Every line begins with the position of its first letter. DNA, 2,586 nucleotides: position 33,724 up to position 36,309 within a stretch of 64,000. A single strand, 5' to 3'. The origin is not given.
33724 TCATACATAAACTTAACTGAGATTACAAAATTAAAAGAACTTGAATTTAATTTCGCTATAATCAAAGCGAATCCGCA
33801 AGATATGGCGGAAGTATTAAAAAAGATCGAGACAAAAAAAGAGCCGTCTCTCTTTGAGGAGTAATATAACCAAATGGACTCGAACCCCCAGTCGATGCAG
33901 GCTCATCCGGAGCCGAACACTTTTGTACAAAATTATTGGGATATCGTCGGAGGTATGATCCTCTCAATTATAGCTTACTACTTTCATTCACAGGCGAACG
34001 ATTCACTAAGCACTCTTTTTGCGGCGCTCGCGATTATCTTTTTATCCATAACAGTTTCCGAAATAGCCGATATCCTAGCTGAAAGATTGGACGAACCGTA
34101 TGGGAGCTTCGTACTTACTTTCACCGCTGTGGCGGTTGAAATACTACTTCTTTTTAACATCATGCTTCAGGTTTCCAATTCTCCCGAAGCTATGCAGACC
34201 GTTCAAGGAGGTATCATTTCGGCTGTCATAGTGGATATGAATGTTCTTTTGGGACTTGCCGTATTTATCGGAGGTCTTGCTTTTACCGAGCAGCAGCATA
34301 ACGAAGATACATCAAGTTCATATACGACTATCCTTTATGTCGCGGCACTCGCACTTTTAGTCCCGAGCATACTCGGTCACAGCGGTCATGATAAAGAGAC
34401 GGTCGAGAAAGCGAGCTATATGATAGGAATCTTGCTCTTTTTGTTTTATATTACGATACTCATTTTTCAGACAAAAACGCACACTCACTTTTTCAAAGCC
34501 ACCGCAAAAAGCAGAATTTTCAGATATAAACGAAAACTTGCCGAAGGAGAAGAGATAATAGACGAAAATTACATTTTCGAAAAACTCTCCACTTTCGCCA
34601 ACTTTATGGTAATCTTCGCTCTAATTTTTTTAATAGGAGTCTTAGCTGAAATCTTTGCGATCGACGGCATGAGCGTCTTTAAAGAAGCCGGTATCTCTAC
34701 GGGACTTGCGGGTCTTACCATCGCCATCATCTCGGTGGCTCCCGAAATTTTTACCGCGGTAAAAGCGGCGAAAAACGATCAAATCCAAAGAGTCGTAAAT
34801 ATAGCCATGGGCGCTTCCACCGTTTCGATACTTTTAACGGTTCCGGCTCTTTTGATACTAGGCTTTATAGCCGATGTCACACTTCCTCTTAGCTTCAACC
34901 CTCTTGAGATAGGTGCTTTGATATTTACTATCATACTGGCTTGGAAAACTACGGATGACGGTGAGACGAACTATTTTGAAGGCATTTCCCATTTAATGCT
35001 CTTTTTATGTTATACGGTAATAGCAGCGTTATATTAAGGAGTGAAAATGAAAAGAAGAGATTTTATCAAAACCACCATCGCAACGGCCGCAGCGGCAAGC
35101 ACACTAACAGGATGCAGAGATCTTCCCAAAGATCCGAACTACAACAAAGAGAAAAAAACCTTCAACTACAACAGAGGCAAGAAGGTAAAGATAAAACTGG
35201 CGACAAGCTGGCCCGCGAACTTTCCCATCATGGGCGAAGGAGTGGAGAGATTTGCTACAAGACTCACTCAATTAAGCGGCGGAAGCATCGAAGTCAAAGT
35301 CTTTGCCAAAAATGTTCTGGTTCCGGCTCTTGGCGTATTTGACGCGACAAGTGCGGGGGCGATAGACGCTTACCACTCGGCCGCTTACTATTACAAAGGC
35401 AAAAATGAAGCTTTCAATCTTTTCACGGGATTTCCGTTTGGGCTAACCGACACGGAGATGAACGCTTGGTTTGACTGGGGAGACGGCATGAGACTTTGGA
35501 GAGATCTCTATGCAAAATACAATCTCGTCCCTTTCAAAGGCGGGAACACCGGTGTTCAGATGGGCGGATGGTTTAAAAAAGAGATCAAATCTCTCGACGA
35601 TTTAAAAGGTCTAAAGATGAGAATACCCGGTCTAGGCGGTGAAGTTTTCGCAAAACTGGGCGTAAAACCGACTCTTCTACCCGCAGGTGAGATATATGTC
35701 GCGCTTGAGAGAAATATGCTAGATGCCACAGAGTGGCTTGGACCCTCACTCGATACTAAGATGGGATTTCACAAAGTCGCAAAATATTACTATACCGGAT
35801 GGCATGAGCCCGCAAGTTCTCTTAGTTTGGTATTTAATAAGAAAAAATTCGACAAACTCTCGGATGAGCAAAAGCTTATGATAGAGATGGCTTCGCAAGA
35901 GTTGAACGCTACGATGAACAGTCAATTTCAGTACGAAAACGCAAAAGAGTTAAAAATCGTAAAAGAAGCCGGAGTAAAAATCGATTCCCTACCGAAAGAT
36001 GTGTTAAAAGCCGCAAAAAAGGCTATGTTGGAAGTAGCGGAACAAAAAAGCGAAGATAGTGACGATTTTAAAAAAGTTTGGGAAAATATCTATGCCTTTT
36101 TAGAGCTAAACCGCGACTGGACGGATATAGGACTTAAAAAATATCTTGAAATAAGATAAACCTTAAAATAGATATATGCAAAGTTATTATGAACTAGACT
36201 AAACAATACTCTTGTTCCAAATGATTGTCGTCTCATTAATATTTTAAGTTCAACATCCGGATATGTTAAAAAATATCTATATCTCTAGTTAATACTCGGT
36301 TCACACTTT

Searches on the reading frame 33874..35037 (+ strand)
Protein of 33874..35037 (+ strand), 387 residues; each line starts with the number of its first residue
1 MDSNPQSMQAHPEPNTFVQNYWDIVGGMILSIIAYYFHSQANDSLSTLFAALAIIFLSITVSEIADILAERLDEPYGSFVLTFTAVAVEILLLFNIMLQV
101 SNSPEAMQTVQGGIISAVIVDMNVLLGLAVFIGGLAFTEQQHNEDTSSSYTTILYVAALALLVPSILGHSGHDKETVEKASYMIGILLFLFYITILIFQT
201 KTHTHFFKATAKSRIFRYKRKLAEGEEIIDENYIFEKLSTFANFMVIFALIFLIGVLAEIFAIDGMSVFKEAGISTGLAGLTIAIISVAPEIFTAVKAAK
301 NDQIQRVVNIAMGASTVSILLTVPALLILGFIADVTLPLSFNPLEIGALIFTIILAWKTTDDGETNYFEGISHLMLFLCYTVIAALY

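Call 73: search_protein_families(library=pfam, proteins=[window:33874-35037:+], max_evalue=0.00001)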
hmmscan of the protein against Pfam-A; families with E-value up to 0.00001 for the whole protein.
window:33874-35037:+ (387 aa): 1 family
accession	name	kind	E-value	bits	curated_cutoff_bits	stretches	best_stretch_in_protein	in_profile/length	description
PF01699.29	Na_Ca_ex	-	2.1e-24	86.6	24.9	2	246-384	4-149/151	Sodium/calcium exchanger protein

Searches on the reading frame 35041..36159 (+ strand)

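Call 73: search_protein_families(library=pfam, proteins=[window:35041-36159:+], max_evalue=0.00001)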
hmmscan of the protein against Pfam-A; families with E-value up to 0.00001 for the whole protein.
window:35041-36159:+ (372 aa): 1 family
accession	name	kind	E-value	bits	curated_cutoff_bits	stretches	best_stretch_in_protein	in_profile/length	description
PF03480.18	DctP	-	4e-58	197.5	23.4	1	54-335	2-281/286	Bacterial extracellular solute-binding protein, family 7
